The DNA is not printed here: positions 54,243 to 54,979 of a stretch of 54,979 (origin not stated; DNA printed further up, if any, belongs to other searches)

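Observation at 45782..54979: Two-partner secretion pair translationally coupled to a secreted FecR-domain protein: candidate uncharacterised surface/periplasmic signalling module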

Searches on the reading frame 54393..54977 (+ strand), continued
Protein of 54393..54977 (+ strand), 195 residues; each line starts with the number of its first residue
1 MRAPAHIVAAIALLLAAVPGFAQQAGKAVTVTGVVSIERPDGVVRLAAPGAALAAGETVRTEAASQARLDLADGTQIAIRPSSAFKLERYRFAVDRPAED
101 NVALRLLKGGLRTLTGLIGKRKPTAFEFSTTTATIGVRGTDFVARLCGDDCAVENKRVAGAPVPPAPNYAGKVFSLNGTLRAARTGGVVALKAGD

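Call 84: fold_search(model_id=the predicted structure, library=pdb)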
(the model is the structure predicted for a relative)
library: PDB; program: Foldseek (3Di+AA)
matches with E <= 10: 445; with E <= 0.001: 3
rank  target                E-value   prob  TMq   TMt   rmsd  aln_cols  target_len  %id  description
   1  4m0h_A                2.8e-04  1.00  0.25  0.50   3.1       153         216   14  Crystal structure of a putative anti-sigma factor (BDI_1681) from Parabacteroides distasonis ATCC 8503 at 2.50 A resol (released 2013-10-16)
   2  4m0h_B                3.6e-04  1.00  0.25  0.50   3.8       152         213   14  Crystal structure of a putative anti-sigma factor (BDI_1681) from Parabacteroides distasonis ATCC 8503 at 2.50 A resol (released 2013-10-16)
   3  4m0n                  4.4e-04  1.00  0.24  0.49   3.9       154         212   14  Crystal structure of a putative anti-sigma factor (BDI_1681) from Parabacteroides distasonis ATCC 8503 at 1.65 A resolut (released 2013-10-16)
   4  6xk9_Y                1.1e-03  0.11  0.09  0.05  26.1       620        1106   10  Cereblon in complex with DDB1, CC-90009, and GSPT1 (released 2020-12-02)
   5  5ix9_MODEL_1_A        3.3e-03  1.00  0.14  0.77   0.9        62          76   26  Cell surface anchoring domain (released 2017-06-28)
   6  7mq8_LN               3.8e-03  0.08  0.08  0.06  29.6       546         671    7  Cryo-EM structure of the human SSU processome, state pre-A1 (released 2021-09-22)
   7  6ovk_R                6.1e-03  1.00  0.25  0.50   3.6       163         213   16  Crystal Structure of the Pseudomonas capeferrum Anti-sigma Regulator PupR C-terminal Cell-surface Signaling Domain in  (released 2020-03-04)
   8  4e54_A                3.1e-02  0.07  0.11  0.05  25.1       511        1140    9  Damaged DNA induced UV-damaged DNA-binding protein (UV-DDB) dimerization and its roles in chromatinized DNA repair (released 2012-08-08)
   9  6ck1_D                3.1e-02  0.06  0.10  0.11  22.6       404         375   14  Crystal structure of Paracoccus denitrificans AztD (released 2019-03-06)
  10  6u42_5L               3.5e-02  0.04  0.09  0.07  25.2       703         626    9  Natively decorated ciliary doublet microtubule (released 2019-11-13)
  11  4qam_A                3.8e-02  0.08  0.11  0.12  21.8       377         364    7  Crystal Structure of the RPGR RCC1-like domain in complex with the RPGR-interacting domain of RPGRIP1 (released 2014-07-30)
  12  4bxp                  4.7e-02  0.11  0.10  0.17  25.6       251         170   14  Structure of the wild-type TCP10 domain of Danio rerio CPAP (released 2013-09-25)
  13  6bly_A                5.6e-02  0.03  0.08  0.05  24.2       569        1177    7  Cryo-EM structure of human CPSF-160-WDR33 complex at 3.36A resolution (released 2017-11-22)
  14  9hjm_H                6.5e-02  0.05  0.09  0.10  21.4       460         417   10  Porphyromonas gingivalis BAM complex (released 2025-11-19)
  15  4fhm_A                8.0e-02  0.07  0.11  0.13  18.6       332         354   10  Nup37-Nup120(aa1-961) complex from Schizosaccharomyces pombe (released 2012-09-26)
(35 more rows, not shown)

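Call 87: search_protein_families(library=pfam, proteins=[L033:8120-9952:+, L033:9983-10708:+, L033:10840-11196:+, L033:11181-13079:-, L033:13095-14714:-, L033:14693-17008:-, L033:5837-6883:+, L033:3329-5263:-, P0121], max_evalue=0.01)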
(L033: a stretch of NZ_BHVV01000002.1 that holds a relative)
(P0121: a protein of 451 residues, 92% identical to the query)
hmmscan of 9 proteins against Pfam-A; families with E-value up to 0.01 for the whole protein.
L033:8120-9952:+ (610 aa): 1 family
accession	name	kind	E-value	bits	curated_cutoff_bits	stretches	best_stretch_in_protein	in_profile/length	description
PF04773.18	FecR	-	1.7e-10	41.7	24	1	109-196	1-80/97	FecR protein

L033:9983-10708:+ (241 aa): 1 family
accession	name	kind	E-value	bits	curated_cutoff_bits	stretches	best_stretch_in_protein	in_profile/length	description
PF04773.18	FecR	-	8.9e-12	45.7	24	1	61-162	2-94/97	FecR protein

L033:10840-11196:+ (118 aa): 0 families

L033:11181-13079:- (632 aa): 2 families
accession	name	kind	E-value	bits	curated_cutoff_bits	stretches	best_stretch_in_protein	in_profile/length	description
PF01964.24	ThiC_Rad_SAM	-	1e-187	624.6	25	1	148-593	2-419/420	Radical SAM ThiC family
PF13667.11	ThiC-associated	-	4.2e-31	107.1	27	1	34-107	1-81/81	ThiC-associated domain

L033:13095-14714:- (539 aa): 0 families

L033:14693-17008:- (771 aa): 0 families

L033:5837-6883:+ (348 aa): 0 families

L033:3329-5263:- (644 aa): 1 family
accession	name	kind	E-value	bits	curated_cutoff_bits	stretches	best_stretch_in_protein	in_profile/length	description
PF00773.25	RNB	-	1.6e-40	139.8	29.3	2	246-475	8-232/326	RNB domain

P0121 (451 aa): 1 family
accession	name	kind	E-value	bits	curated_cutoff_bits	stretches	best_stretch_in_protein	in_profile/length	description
PF04773.18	FecR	-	7.2e-22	78.1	24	2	58-153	2-89/97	FecR protein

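Call 98: search_protein_families(library=pfam, proteins=[L086:11565-13349:+, L086:10834-12381:-, L081:12658-13848:+, L074:17397-20072:-, L081:11442-11909:-, L086:16352-18091:+, L039:3173-5608:+, L081:13436-14836:+, L026:12349-13458:-, L075:11184-11621:-], max_evalue=0.001)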
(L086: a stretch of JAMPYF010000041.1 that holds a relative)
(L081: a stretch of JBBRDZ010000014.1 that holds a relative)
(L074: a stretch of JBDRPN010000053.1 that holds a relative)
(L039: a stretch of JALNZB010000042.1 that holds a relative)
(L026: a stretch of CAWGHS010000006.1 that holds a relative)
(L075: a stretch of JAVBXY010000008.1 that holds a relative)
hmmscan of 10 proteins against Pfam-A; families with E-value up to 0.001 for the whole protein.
L086:11565-13349:+ (594 aa): 1 family
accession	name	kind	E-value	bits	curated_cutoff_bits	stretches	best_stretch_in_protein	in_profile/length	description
PF05853.18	BKACE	-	2.7e-76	257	24.8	1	319-590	2-274/274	beta-keto acid cleavage enzyme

L086:10834-12381:- (515 aa): 1 family
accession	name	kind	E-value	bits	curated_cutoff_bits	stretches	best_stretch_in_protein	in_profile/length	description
PF02627.25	CMD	-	4.1e-12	46.4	23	1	371-416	5-49/84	Carboxymuconolactone decarboxylase family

L081:12658-13848:+ (396 aa): 0 families

L074:17397-20072:- (891 aa): 0 families

L081:11442-11909:- (155 aa): 8 families
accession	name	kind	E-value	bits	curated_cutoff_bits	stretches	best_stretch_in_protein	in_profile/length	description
PF00085.26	Thioredoxin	-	9.8e-30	103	23.5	1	53-150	3-100/103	Thioredoxin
PF21352.3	Zn_ribbon_Thio2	-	1.8e-11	44.1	27.1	1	19-44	1-26/27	Thioredoxin 2, N-terminal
PF13098.12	Thioredoxin_2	-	2.9e-08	34.4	27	1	70-144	7-97/104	Thioredoxin-like domain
PF13905.12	Thioredoxin_8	-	1.4e-05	25.8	27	0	70-107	3-42/94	Thioredoxin-like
PF14595.12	Thioredoxin_9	-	1.5e-05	25.3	25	1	75-130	48-105/129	Thioredoxin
PF13899.12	Thioredoxin_7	-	5.4e-05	23.7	27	1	63-129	12-81/83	Thioredoxin-like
PF13192.12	Thioredoxin_3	-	0.00061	20.2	24.8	0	78-127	8-54/76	Thioredoxin domain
PF00578.27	AhpC-TSA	-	0.00083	19.7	26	0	70-142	27-101/124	AhpC/TSA family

L086:16352-18091:+ (579 aa): 0 families

L039:3173-5608:+ (811 aa): 2 families
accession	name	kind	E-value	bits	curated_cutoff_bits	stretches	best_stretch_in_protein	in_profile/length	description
PF01642.28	MM_CoA_mutase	-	1.1e-236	786.8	22.1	1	125-637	2-512/512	Methylmalonyl-CoA mutase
PF02310.24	B12-binding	-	6.3e-20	71.7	32.1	1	679-789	2-114/121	B12 binding domain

L081:13436-14836:+ (466 aa): 0 families

L026:12349-13458:- (369 aa): 2 families
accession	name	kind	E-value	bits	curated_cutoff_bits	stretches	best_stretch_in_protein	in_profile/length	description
PF01729.25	QRPTase_C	-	8e-56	188.8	23.1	1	199-363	2-169/169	Quinolinate phosphoribosyl transferase, C-terminal domain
PF02749.22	QRPTase_N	-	1.5e-19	70.4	27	1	112-196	1-82/82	Quinolinate phosphoribosyl transferase, N-terminal domain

L075:11184-11621:- (145 aa): 0 families
